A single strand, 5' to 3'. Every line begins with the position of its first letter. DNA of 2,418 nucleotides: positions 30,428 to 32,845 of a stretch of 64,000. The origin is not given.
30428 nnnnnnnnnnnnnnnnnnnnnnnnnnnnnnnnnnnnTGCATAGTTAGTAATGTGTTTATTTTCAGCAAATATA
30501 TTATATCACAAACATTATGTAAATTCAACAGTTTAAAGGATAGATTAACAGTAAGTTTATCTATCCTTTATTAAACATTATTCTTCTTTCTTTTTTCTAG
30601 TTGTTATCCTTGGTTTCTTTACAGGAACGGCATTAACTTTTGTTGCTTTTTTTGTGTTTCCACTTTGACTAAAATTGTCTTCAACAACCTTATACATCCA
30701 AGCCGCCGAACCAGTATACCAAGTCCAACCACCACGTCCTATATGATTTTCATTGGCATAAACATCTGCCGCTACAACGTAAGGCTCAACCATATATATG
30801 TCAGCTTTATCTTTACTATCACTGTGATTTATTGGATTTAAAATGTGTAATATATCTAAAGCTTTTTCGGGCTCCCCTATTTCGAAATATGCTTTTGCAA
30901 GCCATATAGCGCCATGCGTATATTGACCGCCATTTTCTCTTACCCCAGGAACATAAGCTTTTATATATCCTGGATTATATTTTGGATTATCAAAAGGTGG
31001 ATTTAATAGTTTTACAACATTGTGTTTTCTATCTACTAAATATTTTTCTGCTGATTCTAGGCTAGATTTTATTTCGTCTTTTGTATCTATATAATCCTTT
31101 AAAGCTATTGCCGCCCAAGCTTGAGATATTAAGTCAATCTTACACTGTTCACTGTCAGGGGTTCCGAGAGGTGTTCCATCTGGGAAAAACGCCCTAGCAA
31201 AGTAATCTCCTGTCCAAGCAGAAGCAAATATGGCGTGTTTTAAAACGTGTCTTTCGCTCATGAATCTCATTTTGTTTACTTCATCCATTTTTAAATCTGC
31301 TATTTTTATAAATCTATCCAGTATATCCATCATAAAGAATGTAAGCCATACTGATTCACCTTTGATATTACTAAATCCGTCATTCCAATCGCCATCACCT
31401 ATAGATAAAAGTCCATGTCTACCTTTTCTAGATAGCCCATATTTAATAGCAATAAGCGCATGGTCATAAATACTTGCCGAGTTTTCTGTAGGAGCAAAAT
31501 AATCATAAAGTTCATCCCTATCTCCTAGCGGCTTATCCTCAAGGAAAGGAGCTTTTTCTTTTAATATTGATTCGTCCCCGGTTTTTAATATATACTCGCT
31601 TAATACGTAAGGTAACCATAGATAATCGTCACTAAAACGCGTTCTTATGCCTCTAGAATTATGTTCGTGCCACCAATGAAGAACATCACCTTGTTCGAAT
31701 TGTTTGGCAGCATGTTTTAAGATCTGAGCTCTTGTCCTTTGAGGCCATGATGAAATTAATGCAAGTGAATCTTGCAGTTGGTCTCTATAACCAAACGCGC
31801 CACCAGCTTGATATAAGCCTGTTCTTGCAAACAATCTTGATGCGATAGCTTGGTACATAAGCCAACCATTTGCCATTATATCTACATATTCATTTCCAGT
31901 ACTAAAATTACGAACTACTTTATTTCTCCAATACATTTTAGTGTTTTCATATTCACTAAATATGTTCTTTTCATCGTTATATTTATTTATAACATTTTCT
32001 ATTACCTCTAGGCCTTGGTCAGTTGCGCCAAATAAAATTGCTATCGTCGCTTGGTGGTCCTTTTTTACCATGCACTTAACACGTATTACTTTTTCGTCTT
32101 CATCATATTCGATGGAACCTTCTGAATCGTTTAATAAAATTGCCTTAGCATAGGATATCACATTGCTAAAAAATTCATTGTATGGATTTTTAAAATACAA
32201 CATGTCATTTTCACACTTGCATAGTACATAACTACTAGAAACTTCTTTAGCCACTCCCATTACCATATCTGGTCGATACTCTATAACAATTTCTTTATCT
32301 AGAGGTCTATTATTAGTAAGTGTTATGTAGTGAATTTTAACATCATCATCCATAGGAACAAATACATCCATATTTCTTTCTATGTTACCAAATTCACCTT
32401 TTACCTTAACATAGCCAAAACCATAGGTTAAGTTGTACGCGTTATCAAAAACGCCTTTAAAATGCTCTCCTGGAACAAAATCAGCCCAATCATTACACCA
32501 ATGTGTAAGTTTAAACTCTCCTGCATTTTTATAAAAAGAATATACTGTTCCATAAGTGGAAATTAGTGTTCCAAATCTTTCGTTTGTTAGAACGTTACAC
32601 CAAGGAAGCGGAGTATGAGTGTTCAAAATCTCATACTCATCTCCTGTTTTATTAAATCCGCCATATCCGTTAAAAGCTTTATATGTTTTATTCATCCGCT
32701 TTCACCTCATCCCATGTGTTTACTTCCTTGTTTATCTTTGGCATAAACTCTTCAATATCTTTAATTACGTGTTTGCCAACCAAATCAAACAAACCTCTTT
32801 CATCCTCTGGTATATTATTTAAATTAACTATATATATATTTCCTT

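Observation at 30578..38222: Split cyclic-beta-1,2-glucan-synthase-like system (GT84-like multi-TM protein plus separate GH94 phosphorylase) in an AT-rich Firmicute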

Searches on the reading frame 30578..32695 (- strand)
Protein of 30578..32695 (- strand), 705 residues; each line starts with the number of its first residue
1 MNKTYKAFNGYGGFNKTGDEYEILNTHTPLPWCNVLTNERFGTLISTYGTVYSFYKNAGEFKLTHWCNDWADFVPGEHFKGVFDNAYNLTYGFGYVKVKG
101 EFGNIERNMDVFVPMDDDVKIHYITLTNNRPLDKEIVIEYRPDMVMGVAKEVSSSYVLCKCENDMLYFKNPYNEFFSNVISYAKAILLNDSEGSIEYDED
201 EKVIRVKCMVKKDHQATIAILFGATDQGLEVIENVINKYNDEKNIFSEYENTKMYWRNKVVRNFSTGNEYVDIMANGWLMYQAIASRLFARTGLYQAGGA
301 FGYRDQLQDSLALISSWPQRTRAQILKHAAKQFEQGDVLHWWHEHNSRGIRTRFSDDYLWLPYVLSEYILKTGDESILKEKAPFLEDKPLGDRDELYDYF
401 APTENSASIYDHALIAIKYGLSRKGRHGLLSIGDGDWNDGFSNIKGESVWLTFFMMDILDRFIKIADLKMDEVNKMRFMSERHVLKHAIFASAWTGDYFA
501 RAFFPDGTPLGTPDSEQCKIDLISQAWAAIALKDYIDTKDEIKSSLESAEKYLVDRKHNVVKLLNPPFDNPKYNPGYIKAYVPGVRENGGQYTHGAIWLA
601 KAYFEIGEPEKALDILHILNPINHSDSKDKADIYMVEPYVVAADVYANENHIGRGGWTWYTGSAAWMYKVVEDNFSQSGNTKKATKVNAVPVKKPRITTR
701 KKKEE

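Call 3: search_protein_families(library=pfam, proteins=[window:30578-32695:-], max_evalue=0.01)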
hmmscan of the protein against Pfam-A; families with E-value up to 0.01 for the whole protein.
window:30578-32695:- (705 aa): 2 families
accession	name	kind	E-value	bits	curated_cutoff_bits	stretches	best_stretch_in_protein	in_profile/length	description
PF17167.11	Glyco_hydro_94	-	2.8e-96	323.2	27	1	255-672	1-415/420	Glycosyl hydrolase 94 superfamily, catalytic domain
PF06165.18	GH94_b-supersand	-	5.1e-25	88.8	23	2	86-185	77-186/251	Glycosyl hydrolase 94, supersandwich domain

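Call 5: search_protein_families(library=ncbifam, proteins=[window:30578-32695:-], max_evalue=0.001)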
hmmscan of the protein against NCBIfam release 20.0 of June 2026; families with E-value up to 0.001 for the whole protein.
window:30578-32695:- (705 aa): 0 families

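Call 7: search_solved_structures(query=window:30578-32695:-, max_evalue=0.001)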
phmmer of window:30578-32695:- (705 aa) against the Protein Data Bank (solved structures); distinct sequences matched with E-value up to 0.001: 20.
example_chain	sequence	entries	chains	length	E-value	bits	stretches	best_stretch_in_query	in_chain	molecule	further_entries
8rf9_A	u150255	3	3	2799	1.4e-131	443.4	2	208-673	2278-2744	Cyclic beta 1-2 glucan synthetase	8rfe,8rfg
8rf0_A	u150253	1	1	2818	1.5e-131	443.4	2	208-673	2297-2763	Cyclic beta-(1,2)-glucan synthase NdvB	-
8ho9_A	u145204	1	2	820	4e-50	174.2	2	235-671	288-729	Cellobiose phosphorylase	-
8hob_A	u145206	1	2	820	4.7e-50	173.9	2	235-671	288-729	Cellobiose phosphorylase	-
3qde_A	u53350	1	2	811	1.9e-49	171.9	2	235-671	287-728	Cellobiose phosphorylase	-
8ho7_A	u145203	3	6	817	2e-49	171.8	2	235-671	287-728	Cellobiose phosphorylase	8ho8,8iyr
3rrs_A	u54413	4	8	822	1.6e-46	162.2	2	247-671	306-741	Cellobiose phosphorylase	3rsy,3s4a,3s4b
3s4c_A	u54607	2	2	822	3.4e-46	161.2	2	247-671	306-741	Lactose Phosphorylase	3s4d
2cqs_A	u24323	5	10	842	6.4e-45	156.9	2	241-671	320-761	Cellobiose Phosphorylase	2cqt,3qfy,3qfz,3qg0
3afj_A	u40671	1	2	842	4.7e-44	154.1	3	241-441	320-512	Cellobiose Phosphorylase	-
3act_A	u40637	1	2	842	5.5e-44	153.9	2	241-671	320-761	Cellobiose Phosphorylase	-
3acs_A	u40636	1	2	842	7.1e-44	153.5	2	241-671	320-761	Cellobiose Phosphorylase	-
1v7v_A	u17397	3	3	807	6.2e-38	133.8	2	346-673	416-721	chitobiose phosphorylase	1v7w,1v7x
8bou_A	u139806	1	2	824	1.6e-30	109.4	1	230-666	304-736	N,N'-diacetylchitobiose phosphorylase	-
4zle_A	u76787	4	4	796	2.5e-22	82.3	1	201-681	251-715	Putative b-glycan phosphorylase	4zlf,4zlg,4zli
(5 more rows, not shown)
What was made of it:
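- Closest known: Dimeric GH94 cellobiose/chitobiose phosphorylases. Same: B alone has the same sandwich-linker-barrel layout (E 4e-50, call 7).
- It hits cellobiose phosphorylases at E 4e-50 (call 7).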

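Call 11: find_homologous_proteins(query=window:30578-32695:-, max_evalue=1e-20)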
Query window:30578-32695:- (705 aa): 6641 proteins with E <= 1e-20 among 8000 candidates; the best 120 are listed.
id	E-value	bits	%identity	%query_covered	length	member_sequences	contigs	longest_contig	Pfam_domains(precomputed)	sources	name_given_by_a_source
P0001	0.0e+0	1514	90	100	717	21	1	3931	PF06165.19,PF17167.11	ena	-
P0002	0.0e+0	1508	90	100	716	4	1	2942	PF06165.19,PF17167.11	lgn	-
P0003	0.0e+0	1468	88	100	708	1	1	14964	PF06165.19,PF17167.11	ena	-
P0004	0.0e+0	1455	89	96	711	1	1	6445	PF06165.19,PF17167.11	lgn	-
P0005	0.0e+0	1454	88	96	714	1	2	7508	PF06165.19,PF17167.11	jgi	-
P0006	0.0e+0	1444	84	100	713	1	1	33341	PF06165.19,PF17167.11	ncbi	-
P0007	0.0e+0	1422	85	98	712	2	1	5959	PF06165.19,PF17167.11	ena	-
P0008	0.0e+0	1416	86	96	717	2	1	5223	PF06165.19,PF17167.11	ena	-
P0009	0.0e+0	1415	86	97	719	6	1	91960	PF06165.19,PF17167.11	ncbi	-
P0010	0.0e+0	1414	86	96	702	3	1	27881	PF06165.19,PF17167.11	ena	-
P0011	0.0e+0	1363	82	96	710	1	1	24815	PF06165.19,PF17167.11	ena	-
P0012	0.0e+0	1360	83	96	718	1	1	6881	PF06165.19,PF17167.11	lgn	-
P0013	0.0e+0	1316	80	96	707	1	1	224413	PF06165.19,PF17167.11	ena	-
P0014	0.0e+0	1310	79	95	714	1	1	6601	PF06165.19,PF17167.11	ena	-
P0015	0.0e+0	1309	79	96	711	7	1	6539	PF06165.19,PF17167.11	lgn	-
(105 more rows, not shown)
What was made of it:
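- All 120 best homologues of B, from 90% down to 57% identity, are standalone proteins of 615-722 aa (call 11). All 120 top homologues of B are standalone (call 11).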

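Call 13: find_related_loci(query=window:30578-32695:-, collection=genome_contigs, flank=10000)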
Query window:30578-32695:- (705 aa) in genome_contigs; peptide patterns used: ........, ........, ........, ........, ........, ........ (x = any residue, [..] = any of these).
45 stretches matched a pattern; 31 encode a relative of the query (tblastn E <= 1e-3); 30 distinct loci.
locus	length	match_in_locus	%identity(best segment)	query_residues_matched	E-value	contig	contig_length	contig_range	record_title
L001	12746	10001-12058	92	1-686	0e+0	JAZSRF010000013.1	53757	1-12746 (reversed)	MAG: Clostridia bacterium isolate T1900044539_TS20190005.MAGScoT_cleanbin_000034 SGB_44_k141_2179686, whole genome shotg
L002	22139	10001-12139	84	1-705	0e+0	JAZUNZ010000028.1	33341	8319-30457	MAG: Clostridia bacterium isolate T1900044879_TS20190345.MAGScoT_cleanbin_000011 SGB_3199_k141_1989149, whole genome sho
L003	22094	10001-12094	76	5-705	0e+0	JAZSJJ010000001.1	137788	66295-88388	MAG: Clostridia bacterium isolate T1900044565_TS20190031.MAGScoT_cleanbin_000015 SGB_399_k141_178157, whole genome shotg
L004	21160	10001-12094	75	5-705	0e+0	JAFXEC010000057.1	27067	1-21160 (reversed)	MAG: Clostridia bacterium isolate RGIG6332 Sheep_Rectum-3__c976201, whole genome shotgun sequence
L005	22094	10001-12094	74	5-705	0e+0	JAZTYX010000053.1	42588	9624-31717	MAG: Clostridia bacterium isolate T1900045325_YK20190014.MAGScoT_cleanbin_000017 SGB_6434_k141_2456070, whole genome sho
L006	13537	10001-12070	75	5-694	0e+0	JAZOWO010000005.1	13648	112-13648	MAG: Clostridia bacterium isolate T1900045521_YK20190215.MAGScoT_cleanbin_000011 SGB_7649_k141_115976, whole genome shot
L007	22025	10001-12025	66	1-677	0e+0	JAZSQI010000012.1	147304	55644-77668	MAG: Clostridia bacterium isolate T1900044543_TS20190009.MAGScoT_cleanbin_000019 SGB_93_k141_3035154, whole genome shotg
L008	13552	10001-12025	66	1-677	0e+0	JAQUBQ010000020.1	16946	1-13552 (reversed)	MAG: Clostridia bacterium isolate STCSWMC_110 NODE_8826_length_16946_cov_5.042571_ST_CSWMC, whole genome shotgun sequenc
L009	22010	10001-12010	65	7-678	0e+0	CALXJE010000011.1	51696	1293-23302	MAG: uncultured Clostridia bacterium isolate E03__bin236 genome assembly, contig: E03__k127_271880, whole genome shotgun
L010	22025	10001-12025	64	1-677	0e+0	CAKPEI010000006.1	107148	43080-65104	MAG: uncultured Clostridia bacterium isolate REFINED_METABAT215_TOP10_CONTIGS_1500_ASSEMBLY_K77_MERGED__Hadza_MoBio_C-RE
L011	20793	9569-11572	60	6-673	0e+0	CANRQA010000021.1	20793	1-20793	MAG: uncultured Clostridia bacterium isolate Lapin-017__bin45 genome assembly, contig: Lapin-017__NODE_1367_length_20793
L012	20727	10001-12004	59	5-673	0e+0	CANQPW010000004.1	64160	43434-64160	MAG: uncultured Clostridia bacterium isolate Lapin-011__bin25 genome assembly, contig: Lapin-011__NODE_313_length_64160_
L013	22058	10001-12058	57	5-691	0e+0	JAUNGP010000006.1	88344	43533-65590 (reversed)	MAG: Clostridia bacterium isolate S26M_St_7 NODE_139_length_88344_cov_40.274236, whole genome shotgun sequence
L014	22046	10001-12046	58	7-687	0e+0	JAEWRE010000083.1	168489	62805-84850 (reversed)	MAG: Bacillota bacterium isolate OH_SBrB_46 k127_994008, whole genome shotgun sequence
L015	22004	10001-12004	58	5-673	0e+0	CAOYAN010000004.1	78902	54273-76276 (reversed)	MAG TPA_asm: uncultured Clostridia bacterium isolate MGBC120553 genome assembly, contig: MGBC120553.4, whole genome shot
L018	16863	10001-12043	57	5-682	0e+0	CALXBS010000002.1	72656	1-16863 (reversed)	MAG: uncultured Clostridia bacterium isolate BRZ_PF__bin85 genome assembly, contig: BRZ_PF__NODE_440_length_72656_cov_4.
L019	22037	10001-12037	57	7-692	0e+0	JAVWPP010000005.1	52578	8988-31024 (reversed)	MAG: Clostridia bacterium isolate CGS3Y2-bin13 NODE_501_length_52578_cov_9.653085, whole genome shotgun sequence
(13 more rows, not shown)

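Call 30: search_protein_representatives(protein=window:30578-32695:-)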
Query: 705 residues. Proteins with E-value up to 0.001 (for the whole library): 7320; up to 1e-10: 4598; up to 1e-30: 1996. The best 150 are listed.
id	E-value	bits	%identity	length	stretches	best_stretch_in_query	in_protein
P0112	3.7e-271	918.1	58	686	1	4-675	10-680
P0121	1.6e-163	562.3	44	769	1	9-671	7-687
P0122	1.0e-159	549.7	39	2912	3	219-670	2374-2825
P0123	2.4e-158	545.2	42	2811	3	203-674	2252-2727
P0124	1.8e-157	542.3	42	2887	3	210-670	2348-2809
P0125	2.5e-157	541.8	43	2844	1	5-671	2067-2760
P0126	1.2e-156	539.5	40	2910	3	211-684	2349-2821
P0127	7.6e-156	536.9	44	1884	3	213-674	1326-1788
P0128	1.0e-154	533.2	43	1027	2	211-672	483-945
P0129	2.7e-153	528.4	41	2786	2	203-670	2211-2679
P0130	5.1e-153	527.6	43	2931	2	230-675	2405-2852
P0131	7.2e-153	527.1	41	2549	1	8-675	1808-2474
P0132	3.3e-152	524.9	44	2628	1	7-675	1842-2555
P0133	7.2e-152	523.8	41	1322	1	6-672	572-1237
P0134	4.7e-151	521.1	40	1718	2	7-674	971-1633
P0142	3.8e-149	514.7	43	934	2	236-672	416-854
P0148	1.2e-147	509.8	43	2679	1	6-671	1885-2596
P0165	7.8e-145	500.5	43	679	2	247-676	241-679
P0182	1.9e-142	492.6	40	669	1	8-654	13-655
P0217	1.4e-139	483.2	43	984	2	217-674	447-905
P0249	2.5e-136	472.4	40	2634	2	8-672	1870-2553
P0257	7.6e-136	470.8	42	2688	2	217-673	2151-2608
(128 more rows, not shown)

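Call 34: find_encoding_contigs(protein=P0121, flank=8000, max_places=3)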
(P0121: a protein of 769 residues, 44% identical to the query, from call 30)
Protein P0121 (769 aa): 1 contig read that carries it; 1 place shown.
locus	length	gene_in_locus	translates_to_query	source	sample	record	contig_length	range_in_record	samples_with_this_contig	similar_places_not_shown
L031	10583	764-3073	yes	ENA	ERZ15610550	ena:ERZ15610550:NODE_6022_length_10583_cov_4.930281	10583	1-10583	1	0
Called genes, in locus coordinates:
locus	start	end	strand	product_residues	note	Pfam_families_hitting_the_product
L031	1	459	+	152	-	?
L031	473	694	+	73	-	PF11213:DUF3006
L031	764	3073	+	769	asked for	PF06165:GH94_b-supersand, PF17167:Glyco_hydro_94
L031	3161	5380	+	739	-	PF00580:UvrD-helicase, PF01443:Viral_helicase1 (faint), PF13086:AAA_11 (faint), PF13245:AAA_19, PF13604:AAA_30 (faint), PF13361:UvrD_C, PF13538:UvrD_C_2, PF21196:PcrA_UvrD_tudor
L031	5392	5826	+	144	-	-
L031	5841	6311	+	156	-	-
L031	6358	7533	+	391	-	PF01551:Peptidase_M23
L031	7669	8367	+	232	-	PF00072:Response_reg, PF00486:Trans_reg_C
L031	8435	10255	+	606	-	PF13589:HATPase_c_3 (faint), PF00672:HAMP (faint), PF00512:HisKA, PF02518:HATPase_c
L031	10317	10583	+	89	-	?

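Call 35: find_encoding_contigs(protein=P0182, flank=8000, max_places=3)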
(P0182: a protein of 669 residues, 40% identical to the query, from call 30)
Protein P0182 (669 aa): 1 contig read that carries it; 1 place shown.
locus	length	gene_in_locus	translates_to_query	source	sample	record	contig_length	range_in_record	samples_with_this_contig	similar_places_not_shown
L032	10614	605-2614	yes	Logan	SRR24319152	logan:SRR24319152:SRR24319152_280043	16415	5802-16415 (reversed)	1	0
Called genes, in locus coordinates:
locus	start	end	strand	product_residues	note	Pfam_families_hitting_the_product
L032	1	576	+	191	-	?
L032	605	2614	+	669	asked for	PF06165:GH94_b-supersand, PF17167:Glyco_hydro_94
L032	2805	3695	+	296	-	PF00781:DAGK_cat, PF19279:YegS_C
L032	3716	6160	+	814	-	PF00133:tRNA-synt_1, PF09334:tRNA-synt_1g, PF13603:tRNA-synt_1_2, PF00133:tRNA-synt_1, PF09334:tRNA-synt_1g (weak), PF08264:Anticodon_1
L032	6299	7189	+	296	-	PF00990:GGDEF, PF00563:EAL (weak)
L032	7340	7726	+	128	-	PF00563:EAL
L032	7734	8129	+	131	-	PF00636:Ribonuclease_3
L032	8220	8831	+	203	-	PF27667:YdcC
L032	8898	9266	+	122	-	PF02452:PemK_toxin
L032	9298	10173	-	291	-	PF00849:PseudoU_synth_2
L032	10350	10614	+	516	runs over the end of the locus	-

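Call 42: search_protein_families(library=pfam, proteins=[L018:2324-4135:+, L014:3259-4194:+, L012:15615-16235:+, L009:4001-4369:-, L003:12226-13407:+, L003:13589-13882:+, L003:4043-4321:-, L019:12542-14188:+], max_evalue=0.001)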
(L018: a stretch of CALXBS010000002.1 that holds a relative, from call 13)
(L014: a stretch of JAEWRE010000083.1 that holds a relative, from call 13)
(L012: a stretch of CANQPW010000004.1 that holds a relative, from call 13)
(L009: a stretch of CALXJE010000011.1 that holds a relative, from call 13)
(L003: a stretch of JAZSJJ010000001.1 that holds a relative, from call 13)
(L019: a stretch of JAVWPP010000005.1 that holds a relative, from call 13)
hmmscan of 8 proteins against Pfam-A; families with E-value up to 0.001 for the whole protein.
L018:2324-4135:+ (603 aa): 9 families
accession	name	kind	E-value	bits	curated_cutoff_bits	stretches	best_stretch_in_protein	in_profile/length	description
PF00009.33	GTP_EFTU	-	7.3e-59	199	26.5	1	2-194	1-187/188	Elongation factor Tu GTP binding domain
PF21018.2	BipA_C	-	1.8e-47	160.1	23.8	1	485-593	1-109/110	TypA/BipA C-terminal domain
PF00679.30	EFG_C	-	1.6e-24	86.2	27.9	1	395-482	2-87/89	Elongation factor G C-terminus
PF03144.31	GTP_EFTU_D2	-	5.8e-14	52.7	30.3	1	218-288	1-73/73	Elongation factor Tu domain 2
PF22042.2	EF-G_D2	-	5.5e-12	46.1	27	1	205-289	3-83/84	Elongation factor G domain 2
PF01926.29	MMR_HSR1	-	1.7e-06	28.5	21.9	1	7-128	2-113/113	50S ribosome-binding GTPase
PF14492.12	EFG_III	-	1.3e-05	25.6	27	1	329-375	20-66/75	Elongation Factor G, domain III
PF00025.27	Arf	-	0.00014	21.9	22.3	1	54-151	45-146/174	ADP-ribosylation factor family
PF00735.24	Septin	-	0.00023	21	26.2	1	7-80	7-75/280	Septin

L014:3259-4194:+ (311 aa): 1 family
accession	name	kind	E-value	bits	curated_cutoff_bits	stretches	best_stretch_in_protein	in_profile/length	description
PF01725.21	Ham1p_like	-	5.8e-06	26.8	22.5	1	92-178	93-171/186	Ham1 family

L012:15615-16235:+ (206 aa): 1 family
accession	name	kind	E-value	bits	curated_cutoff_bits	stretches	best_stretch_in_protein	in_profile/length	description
PF01205.25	UPF0029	-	1e-29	103.1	27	1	28-134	1-107/107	Uncharacterized protein family UPF0029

L009:4001-4369:- (122 aa): 1 family
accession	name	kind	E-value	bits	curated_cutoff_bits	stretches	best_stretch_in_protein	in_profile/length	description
PF06961.18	DUF1294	-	1e-21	77.4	25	1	39-93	1-55/55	Protein of unknown function (DUF1294)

L003:12226-13407:+ (393 aa): 0 families

L003:13589-13882:+ (97 aa): 0 families

L003:4043-4321:- (92 aa): 0 families

L019:12542-14188:+ (548 aa): 0 families
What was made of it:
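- Tried and rejected: The ~603-aa gene upstream in 9 loci looked promising by size but is TypA/BipA (call 42).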

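Call 50: find_encoding_contigs(protein=P0165, flank=8000, max_places=2)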
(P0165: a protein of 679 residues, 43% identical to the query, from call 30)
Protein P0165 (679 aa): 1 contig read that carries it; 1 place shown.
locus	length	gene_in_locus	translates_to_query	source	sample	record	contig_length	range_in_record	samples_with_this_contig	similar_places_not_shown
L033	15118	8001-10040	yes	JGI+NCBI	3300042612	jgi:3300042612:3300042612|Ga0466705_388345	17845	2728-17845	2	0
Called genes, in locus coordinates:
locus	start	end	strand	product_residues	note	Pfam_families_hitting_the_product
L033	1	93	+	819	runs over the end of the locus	PF13306:LRR_5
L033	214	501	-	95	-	PF15738:YafQ_toxin, PF05016:ParE_toxin (weak)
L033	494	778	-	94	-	PF04221:RelB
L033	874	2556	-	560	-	PF00672:HAMP, PF00512:HisKA, PF02518:HATPase_c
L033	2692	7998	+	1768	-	PF10091:Glycoamylase, PF06165:GH94_b-supersand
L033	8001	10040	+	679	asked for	PF06165:GH94_b-supersand, PF17167:Glyco_hydro_94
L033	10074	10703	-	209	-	PF02536:mTERF (weak)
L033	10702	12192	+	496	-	PF05362:Lon_C, PF13541:ChlI, PF00158:Sigma54_activat (faint), PF00493:MCM (faint), PF01078:Mg_chelatase, PF07728:AAA_5 (faint), PF13335:Mg_chelatase_C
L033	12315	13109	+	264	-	PF02826:2-Hacid_dh_C (weak)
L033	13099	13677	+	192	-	PF02441:Flavoprotein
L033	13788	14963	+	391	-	PF02661:Fic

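Call 51: find_encoding_contigs(protein=P0142, flank=8000, max_places=2)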
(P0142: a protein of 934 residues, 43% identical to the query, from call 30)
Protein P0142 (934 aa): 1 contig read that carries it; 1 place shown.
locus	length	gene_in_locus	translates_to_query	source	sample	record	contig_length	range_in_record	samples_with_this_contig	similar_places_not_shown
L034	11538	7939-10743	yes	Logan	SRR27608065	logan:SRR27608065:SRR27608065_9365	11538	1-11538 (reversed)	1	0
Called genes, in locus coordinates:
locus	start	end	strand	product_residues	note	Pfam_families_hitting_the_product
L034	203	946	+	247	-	PF07136:DUF1385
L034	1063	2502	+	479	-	PF00224:PK, PF03328:HpcH_HpaI (weak), PF02887:PK_C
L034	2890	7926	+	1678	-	PF10091:Glycoamylase, PF06165:GH94_b-supersand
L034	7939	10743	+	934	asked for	PF06165:GH94_b-supersand, PF17167:Glyco_hydro_94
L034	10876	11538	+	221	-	?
